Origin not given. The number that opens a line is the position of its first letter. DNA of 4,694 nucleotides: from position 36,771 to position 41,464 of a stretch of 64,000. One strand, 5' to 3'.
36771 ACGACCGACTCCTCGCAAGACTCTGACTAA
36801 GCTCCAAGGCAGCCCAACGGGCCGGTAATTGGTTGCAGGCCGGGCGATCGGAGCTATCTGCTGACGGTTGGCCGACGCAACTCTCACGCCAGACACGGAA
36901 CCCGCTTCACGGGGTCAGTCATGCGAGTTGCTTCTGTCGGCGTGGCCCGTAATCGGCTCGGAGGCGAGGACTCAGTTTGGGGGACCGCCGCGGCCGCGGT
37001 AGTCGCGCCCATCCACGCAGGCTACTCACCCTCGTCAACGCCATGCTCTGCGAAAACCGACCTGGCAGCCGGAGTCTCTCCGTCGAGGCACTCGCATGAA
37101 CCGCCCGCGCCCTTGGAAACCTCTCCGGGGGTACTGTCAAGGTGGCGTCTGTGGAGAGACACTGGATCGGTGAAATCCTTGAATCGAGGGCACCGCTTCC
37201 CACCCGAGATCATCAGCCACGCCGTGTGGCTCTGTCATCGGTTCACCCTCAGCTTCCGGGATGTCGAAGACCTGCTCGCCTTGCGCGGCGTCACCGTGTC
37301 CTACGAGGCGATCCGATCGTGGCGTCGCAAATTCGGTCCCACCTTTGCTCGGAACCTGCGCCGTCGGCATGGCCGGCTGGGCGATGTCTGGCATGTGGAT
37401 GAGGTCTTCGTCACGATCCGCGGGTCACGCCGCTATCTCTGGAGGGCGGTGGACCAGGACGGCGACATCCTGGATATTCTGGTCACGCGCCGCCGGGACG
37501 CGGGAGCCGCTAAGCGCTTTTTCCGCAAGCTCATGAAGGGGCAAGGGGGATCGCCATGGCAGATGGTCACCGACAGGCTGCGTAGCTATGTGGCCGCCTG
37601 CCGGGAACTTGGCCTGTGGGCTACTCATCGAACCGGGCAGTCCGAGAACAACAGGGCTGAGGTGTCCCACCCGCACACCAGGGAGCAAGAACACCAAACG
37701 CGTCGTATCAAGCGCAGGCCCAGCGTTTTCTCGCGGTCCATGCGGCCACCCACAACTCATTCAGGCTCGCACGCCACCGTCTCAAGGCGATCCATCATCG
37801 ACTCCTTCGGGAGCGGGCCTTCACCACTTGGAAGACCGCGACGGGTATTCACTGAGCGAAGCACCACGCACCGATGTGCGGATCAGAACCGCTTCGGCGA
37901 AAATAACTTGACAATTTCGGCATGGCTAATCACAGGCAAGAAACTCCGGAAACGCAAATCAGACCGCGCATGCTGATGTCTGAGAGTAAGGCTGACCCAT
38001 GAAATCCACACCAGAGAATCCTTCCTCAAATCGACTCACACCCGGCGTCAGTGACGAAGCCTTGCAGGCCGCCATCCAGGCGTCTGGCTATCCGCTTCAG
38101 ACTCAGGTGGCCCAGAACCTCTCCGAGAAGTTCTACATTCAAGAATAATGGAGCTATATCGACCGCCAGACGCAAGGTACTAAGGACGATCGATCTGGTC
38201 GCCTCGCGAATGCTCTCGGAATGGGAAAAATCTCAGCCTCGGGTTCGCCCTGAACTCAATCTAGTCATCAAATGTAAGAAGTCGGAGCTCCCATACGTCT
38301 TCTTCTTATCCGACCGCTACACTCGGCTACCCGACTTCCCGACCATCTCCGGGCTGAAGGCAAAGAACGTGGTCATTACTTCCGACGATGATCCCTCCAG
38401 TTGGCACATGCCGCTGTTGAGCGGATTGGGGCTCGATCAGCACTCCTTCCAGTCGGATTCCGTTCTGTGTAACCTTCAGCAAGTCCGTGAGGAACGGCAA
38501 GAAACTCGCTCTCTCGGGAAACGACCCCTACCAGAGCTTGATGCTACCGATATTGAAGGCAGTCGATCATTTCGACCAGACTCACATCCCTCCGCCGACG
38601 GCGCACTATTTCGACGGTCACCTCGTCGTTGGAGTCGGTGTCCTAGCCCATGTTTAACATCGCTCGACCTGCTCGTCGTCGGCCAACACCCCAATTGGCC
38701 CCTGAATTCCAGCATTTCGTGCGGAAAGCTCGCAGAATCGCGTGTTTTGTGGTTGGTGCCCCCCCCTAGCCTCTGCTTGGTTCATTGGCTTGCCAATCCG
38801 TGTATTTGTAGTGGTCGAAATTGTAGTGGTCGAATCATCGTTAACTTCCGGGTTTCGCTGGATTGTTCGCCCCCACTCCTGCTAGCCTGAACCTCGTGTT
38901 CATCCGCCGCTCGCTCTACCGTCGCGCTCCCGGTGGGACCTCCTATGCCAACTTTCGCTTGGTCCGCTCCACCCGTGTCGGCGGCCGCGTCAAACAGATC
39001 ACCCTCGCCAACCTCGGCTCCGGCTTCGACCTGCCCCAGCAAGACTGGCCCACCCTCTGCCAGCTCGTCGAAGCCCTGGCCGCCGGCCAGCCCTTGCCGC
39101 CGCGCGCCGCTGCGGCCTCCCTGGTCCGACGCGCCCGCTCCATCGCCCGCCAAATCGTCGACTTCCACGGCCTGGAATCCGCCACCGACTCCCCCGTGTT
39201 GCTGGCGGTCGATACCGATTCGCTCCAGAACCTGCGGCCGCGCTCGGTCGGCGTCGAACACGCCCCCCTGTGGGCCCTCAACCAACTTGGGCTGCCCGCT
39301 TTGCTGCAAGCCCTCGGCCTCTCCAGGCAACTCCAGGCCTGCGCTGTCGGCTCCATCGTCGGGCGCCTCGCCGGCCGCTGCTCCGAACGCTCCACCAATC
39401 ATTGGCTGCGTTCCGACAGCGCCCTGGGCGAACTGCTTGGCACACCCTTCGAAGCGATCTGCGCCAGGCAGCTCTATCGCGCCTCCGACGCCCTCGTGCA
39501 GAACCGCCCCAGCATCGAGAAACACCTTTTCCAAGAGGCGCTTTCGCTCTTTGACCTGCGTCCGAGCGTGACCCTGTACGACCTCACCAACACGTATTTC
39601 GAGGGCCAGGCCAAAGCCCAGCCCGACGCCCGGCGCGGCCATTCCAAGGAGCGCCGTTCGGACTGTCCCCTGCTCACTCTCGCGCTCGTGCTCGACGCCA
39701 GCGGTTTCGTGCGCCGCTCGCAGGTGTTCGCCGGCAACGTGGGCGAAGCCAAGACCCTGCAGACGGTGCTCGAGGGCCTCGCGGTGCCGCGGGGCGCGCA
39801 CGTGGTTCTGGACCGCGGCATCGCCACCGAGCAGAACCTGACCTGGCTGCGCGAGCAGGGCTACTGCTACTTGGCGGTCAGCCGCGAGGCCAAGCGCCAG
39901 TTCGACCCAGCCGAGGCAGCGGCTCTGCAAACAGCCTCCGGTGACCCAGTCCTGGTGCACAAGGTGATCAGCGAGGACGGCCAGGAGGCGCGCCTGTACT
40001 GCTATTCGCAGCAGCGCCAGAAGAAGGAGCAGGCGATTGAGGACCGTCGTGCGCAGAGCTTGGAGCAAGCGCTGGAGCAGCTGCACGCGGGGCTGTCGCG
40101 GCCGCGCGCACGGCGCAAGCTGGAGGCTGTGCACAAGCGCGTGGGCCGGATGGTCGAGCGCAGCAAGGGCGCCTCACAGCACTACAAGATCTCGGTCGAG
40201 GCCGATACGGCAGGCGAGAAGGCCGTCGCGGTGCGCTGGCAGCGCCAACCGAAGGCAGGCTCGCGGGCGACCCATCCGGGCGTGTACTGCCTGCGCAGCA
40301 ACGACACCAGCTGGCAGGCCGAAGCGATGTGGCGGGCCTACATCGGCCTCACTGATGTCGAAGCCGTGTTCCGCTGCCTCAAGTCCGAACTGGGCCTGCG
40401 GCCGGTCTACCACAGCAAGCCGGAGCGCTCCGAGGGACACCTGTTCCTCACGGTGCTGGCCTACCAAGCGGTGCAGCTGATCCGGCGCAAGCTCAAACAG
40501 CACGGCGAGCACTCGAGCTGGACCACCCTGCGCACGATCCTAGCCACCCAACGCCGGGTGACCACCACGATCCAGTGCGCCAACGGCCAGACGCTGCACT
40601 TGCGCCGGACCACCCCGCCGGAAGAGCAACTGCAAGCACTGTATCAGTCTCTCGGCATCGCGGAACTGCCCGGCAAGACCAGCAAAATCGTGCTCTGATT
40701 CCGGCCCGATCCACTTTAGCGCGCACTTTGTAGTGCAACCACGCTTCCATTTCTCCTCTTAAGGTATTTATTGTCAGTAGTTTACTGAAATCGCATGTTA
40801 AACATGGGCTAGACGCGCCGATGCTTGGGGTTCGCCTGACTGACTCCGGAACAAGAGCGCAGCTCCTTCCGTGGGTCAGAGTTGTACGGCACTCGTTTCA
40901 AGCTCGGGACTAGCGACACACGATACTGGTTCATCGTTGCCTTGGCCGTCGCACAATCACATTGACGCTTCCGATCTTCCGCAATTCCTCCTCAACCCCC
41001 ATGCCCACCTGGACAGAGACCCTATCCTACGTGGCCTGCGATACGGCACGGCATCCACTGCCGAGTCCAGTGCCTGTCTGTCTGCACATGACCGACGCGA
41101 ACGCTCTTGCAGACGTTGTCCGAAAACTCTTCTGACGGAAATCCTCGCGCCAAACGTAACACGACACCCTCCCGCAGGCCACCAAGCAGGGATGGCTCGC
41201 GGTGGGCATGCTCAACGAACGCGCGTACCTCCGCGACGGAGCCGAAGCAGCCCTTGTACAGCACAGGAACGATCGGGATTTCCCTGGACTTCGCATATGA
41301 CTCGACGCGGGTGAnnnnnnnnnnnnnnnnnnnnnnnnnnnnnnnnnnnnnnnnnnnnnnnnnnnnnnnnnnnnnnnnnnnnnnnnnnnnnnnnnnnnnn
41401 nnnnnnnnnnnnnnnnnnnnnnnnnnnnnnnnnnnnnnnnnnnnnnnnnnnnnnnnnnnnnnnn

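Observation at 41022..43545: Translationally coupled ATPase (DUF3696-like) / PIN-like / RNA-ligase operon: candidate undescribed RNA-targeting defence or RNA damage-and-repair module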

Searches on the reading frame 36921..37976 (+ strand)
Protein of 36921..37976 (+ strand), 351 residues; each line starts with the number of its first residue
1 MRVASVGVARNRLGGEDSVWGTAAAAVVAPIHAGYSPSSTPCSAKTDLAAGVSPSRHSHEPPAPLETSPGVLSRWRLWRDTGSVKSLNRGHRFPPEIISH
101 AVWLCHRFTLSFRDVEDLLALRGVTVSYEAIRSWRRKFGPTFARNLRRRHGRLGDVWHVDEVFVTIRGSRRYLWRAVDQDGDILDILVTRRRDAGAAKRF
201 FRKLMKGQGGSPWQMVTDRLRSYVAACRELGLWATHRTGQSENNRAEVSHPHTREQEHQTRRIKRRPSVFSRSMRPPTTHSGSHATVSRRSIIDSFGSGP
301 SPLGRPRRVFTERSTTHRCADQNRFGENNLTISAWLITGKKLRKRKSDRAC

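Call 41: search_protein_families(library=pfam, proteins=[window:36921-37976:+], max_evalue=0.01)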
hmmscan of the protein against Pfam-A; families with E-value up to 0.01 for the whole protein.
window:36921-37976:+ (351 aa): 2 families
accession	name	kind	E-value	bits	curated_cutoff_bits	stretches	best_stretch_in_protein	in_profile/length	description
PF13610.12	DDE_Tnp_IS240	-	1.8e-30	106.3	27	1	156-269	3-122/139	DDE domain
PF03050.20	DDE_Tnp_IS66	-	0.0058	16.5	23.1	1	93-225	4-140/284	Transposase IS66 family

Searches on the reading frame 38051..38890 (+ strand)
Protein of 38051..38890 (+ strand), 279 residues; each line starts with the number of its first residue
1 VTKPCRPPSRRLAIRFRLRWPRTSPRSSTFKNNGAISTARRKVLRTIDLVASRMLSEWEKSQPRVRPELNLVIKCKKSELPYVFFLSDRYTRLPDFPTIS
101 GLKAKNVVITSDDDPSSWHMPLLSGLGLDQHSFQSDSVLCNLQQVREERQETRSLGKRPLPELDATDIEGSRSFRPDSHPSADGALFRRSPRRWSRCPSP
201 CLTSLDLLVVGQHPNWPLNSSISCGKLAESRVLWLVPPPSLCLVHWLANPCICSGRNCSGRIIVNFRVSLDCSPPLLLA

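Call 41: search_protein_families(library=pfam, proteins=[window:38051-38890:+], max_evalue=0.01)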
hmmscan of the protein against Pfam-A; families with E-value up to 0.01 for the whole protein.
window:38051-38890:+ (279 aa): 0 families

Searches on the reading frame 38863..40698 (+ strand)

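Call 41: search_protein_families(library=pfam, proteins=[window:38863-40698:+], max_evalue=0.01)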
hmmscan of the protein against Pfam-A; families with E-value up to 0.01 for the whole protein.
window:38863-40698:+ (611 aa): 1 family
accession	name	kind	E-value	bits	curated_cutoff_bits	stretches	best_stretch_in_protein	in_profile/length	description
PF01609.27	DDE_Tnp_1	-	1.7e-14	54.5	23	1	235-534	5-198/200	Transposase DDE domain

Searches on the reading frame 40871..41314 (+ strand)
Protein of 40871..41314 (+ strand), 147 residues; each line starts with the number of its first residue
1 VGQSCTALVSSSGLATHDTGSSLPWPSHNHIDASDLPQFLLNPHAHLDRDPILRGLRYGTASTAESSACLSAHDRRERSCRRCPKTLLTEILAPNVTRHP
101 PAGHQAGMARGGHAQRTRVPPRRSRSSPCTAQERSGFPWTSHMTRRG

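Call 41: search_protein_families(library=pfam, proteins=[window:40871-41314:+], max_evalue=0.01)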
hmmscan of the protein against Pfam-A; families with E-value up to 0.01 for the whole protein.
window:40871-41314:+ (147 aa): 0 families
